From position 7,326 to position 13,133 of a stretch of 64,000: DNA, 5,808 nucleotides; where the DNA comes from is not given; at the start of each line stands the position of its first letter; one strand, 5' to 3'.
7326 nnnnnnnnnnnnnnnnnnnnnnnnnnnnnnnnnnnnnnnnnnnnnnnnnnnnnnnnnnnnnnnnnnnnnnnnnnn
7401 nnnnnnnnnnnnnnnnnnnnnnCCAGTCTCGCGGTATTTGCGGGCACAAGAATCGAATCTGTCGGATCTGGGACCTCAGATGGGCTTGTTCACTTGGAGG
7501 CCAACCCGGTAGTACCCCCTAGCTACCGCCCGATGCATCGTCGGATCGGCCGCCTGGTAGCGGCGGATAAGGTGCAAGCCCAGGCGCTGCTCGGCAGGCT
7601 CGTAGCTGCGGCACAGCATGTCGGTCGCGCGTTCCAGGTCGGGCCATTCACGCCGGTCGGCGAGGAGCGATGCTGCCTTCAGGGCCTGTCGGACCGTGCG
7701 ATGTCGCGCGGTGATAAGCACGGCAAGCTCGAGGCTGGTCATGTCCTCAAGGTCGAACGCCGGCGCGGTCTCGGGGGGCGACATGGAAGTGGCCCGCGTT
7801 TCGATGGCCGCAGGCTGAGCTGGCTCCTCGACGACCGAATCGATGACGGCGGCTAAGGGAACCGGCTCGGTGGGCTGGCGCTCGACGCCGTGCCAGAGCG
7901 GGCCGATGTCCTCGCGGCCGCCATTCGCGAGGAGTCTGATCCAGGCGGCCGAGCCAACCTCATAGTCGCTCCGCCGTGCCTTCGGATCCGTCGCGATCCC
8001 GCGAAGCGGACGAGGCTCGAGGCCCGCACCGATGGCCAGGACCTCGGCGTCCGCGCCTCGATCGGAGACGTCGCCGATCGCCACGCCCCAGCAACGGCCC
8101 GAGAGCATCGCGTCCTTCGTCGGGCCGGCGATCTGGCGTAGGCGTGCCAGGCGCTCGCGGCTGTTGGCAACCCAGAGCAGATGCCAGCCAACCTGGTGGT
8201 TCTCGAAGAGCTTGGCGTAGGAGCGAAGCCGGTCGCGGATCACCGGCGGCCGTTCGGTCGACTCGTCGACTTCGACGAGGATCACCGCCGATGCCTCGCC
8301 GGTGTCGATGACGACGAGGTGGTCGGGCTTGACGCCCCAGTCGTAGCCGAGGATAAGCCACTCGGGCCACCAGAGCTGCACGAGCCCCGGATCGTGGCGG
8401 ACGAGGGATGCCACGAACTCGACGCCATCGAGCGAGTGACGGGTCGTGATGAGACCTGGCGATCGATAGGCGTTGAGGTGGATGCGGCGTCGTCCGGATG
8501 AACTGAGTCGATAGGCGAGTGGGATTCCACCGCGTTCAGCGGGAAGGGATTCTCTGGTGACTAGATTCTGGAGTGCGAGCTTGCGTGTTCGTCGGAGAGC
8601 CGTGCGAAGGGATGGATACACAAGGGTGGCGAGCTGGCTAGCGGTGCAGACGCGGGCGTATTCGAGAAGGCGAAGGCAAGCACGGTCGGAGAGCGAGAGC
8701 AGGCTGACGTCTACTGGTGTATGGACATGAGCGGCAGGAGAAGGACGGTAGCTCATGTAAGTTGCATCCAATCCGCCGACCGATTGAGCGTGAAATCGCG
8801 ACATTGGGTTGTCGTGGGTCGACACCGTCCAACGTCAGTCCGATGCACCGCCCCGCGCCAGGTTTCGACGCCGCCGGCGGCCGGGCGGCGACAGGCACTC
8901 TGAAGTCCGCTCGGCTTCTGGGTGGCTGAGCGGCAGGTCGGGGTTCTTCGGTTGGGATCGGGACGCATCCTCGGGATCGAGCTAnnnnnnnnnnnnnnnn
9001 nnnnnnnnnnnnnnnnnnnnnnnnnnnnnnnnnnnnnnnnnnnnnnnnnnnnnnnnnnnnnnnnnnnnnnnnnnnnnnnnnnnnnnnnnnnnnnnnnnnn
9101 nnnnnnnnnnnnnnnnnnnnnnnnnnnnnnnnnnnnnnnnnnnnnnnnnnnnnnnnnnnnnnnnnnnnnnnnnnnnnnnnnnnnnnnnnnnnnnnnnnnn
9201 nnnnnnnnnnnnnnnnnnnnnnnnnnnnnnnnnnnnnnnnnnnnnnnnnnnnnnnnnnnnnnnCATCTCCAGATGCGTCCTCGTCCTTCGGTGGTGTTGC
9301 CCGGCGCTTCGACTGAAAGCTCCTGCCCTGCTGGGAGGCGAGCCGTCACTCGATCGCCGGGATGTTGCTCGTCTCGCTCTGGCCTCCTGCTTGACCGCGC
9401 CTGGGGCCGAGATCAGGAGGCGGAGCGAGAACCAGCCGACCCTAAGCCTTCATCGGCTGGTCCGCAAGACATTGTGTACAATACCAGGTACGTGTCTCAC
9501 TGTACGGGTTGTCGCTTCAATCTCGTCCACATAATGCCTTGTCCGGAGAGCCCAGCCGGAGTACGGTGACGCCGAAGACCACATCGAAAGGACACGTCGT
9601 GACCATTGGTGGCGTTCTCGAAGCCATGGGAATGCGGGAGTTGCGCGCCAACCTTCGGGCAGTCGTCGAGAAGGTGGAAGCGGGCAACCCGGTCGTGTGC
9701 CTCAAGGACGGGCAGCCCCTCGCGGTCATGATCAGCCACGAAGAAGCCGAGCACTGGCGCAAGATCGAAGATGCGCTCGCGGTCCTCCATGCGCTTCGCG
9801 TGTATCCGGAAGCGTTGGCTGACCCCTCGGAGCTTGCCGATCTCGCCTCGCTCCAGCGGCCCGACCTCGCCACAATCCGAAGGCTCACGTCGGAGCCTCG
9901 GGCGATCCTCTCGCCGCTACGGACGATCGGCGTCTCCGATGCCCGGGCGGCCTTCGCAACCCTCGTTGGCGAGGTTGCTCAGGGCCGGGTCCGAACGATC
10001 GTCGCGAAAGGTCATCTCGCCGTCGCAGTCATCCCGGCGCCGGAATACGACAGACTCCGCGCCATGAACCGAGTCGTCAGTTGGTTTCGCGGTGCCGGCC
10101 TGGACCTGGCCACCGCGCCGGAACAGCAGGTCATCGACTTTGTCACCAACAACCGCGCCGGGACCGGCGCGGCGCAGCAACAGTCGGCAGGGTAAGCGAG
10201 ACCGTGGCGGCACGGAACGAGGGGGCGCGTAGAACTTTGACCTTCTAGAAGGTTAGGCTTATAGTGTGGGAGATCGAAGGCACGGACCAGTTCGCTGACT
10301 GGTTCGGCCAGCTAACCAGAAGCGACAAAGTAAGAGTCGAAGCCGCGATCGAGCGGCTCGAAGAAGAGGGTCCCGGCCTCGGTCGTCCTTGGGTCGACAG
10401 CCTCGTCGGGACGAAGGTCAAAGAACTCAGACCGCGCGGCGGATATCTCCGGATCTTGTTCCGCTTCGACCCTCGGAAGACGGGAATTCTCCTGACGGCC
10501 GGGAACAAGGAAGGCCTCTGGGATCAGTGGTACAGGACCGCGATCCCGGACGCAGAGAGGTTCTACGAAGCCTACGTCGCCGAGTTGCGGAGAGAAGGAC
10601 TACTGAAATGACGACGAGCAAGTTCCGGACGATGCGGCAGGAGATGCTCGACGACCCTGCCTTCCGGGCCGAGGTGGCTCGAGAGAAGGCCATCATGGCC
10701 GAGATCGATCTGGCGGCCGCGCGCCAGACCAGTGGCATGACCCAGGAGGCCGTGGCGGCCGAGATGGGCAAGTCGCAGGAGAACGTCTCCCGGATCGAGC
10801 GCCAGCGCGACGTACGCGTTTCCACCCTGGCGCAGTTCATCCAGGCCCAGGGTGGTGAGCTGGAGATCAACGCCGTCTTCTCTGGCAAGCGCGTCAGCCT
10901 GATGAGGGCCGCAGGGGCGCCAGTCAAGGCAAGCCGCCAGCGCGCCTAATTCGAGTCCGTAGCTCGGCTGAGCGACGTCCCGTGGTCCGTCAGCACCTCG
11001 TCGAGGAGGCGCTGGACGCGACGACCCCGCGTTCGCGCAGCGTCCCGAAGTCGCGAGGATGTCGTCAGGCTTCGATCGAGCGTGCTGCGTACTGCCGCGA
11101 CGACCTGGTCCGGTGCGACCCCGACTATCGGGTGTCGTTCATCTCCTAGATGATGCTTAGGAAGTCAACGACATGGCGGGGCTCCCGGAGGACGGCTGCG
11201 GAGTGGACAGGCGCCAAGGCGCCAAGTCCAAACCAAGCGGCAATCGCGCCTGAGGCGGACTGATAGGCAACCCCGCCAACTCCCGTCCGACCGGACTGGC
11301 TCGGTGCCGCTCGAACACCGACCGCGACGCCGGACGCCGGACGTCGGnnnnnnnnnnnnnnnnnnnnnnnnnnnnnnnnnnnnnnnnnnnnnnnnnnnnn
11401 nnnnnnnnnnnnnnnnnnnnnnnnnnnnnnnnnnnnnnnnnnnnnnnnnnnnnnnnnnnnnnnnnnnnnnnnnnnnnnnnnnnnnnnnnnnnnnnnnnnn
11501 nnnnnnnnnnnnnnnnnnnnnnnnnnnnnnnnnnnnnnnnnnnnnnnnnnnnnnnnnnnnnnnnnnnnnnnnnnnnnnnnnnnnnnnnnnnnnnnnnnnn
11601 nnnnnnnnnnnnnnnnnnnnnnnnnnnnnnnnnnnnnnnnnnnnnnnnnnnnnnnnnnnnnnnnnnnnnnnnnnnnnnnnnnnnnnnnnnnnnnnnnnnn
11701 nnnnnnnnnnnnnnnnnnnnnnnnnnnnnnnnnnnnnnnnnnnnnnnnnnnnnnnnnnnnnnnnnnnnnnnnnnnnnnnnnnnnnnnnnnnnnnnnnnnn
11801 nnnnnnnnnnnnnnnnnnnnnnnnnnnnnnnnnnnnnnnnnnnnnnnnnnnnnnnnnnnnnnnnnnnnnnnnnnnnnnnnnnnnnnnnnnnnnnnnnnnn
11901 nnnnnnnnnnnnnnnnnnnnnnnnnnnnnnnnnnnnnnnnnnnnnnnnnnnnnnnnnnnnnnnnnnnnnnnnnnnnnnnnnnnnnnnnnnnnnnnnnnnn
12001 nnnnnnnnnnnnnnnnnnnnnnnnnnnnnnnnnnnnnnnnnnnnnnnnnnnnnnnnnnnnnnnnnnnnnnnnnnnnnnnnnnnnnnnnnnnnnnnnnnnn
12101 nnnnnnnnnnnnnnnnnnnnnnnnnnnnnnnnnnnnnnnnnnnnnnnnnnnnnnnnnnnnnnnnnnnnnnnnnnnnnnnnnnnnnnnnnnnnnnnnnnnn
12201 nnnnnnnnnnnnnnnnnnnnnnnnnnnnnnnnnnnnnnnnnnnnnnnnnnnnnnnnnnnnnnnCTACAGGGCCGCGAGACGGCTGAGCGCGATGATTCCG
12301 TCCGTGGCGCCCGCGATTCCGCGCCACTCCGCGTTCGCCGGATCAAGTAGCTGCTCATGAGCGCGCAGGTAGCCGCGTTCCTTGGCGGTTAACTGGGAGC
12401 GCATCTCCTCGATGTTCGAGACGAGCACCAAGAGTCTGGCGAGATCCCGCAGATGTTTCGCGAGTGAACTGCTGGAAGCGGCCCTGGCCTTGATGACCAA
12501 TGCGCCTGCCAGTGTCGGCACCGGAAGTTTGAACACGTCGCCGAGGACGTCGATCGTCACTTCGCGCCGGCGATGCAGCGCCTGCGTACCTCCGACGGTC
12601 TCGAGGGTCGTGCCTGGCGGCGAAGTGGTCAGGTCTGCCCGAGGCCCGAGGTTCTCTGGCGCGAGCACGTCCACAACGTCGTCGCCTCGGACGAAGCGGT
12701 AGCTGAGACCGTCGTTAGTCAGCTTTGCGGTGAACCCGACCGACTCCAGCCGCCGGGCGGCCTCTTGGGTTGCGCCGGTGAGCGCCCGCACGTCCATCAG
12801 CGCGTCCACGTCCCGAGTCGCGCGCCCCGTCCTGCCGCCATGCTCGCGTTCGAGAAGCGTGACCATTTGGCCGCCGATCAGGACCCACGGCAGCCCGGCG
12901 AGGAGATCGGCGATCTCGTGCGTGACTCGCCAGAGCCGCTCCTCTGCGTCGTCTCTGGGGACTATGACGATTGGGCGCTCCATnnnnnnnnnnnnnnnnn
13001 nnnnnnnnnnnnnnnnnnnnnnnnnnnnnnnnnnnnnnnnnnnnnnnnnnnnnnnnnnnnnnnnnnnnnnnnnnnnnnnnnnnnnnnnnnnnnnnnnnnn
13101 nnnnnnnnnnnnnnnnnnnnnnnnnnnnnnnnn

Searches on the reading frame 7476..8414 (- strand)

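Call 41: search_protein_families(library=pfam, proteins=[window:7476-8414:-], max_evalue=0.1)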
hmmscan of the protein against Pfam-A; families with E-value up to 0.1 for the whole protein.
window:7476-8414:- (312 aa): 1 family
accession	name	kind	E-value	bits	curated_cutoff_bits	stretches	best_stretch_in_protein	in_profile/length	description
PF13814.12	Replic_Relax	-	1.3e-05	25.8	25.3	1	15-74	123-179/191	Replication-relaxation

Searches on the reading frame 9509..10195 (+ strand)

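Call 3: search_protein_families(library=pfam, proteins=[window:9509-10195:+], max_evalue=0.01)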
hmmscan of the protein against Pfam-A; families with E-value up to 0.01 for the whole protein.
window:9509-10195:+ (228 aa): 1 family
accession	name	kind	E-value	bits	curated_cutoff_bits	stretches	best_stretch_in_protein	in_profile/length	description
PF02604.26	PhdYeFM_antitox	-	4.3e-14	52.5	29.8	2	41-90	5-55/74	Antitoxin Phd_YefM, type II toxin-antitoxin system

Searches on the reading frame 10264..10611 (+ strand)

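Call 3: search_protein_families(library=pfam, proteins=[window:10264-10611:+], max_evalue=0.01)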
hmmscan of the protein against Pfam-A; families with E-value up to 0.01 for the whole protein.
window:10264-10611:+ (115 aa): 1 family
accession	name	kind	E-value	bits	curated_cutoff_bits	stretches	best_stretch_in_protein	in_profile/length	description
PF05973.20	Gp49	-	1.8e-15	57.2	23.9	1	12-101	1-89/90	Phage derived protein Gp49-like (DUF891)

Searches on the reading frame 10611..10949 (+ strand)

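Call 3: search_protein_families(library=pfam, proteins=[window:10611-10949:+], max_evalue=0.01)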
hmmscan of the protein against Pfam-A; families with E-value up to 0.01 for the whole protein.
window:10611-10949:+ (112 aa): 4 families
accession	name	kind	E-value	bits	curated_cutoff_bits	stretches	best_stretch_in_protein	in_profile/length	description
PF13560.12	HTH_31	-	9.1e-08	32.7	27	1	34-78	6-52/64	Helix-turn-helix domain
PF01381.28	HTH_3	-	1.8e-07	31.5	23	1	34-75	1-43/55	Helix-turn-helix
PF04545.22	Sigma70_r4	-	3.6e-05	23.6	24.1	1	38-65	16-43/50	Sigma-70, region 4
PF13744.12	HTH_37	-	0.0001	22.4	27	1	20-87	10-78/80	Helix-turn-helix domain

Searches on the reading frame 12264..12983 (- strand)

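Call 3: search_protein_families(library=pfam, proteins=[window:12264-12983:-], max_evalue=0.01)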
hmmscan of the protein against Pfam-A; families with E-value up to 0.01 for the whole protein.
window:12264-12983:- (239 aa): 1 family
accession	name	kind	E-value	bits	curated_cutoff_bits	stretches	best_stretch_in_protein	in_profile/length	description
PF08843.17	AbiEii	-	0.00033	21.1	22.5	1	30-211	12-191/238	Nucleotidyl transferase AbiEii toxin, Type IV TA system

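Call 6: search_protein_families(library=ncbifam, proteins=[window:12264-12983:-], max_evalue=0.1)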
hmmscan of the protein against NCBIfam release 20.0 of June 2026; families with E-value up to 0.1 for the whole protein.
window:12264-12983:- (239 aa): 0 families

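Call 7: search_protein_families(library=padloc, proteins=[window:12264-12983:-], max_evalue=0.1)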
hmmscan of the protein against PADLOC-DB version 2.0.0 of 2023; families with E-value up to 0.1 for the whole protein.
window:12264-12983:- (239 aa): 1 family
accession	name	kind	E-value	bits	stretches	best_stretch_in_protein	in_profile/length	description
PDLC02327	AbiEii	-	0.012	13.3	0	32-90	39-95/166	AbiEii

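Call 64: search_protein_families(library=phrogs, proteins=[window:12264-12983:-], max_evalue=0.01)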
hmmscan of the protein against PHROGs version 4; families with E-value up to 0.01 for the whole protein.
window:12264-12983:- (239 aa): 0 families
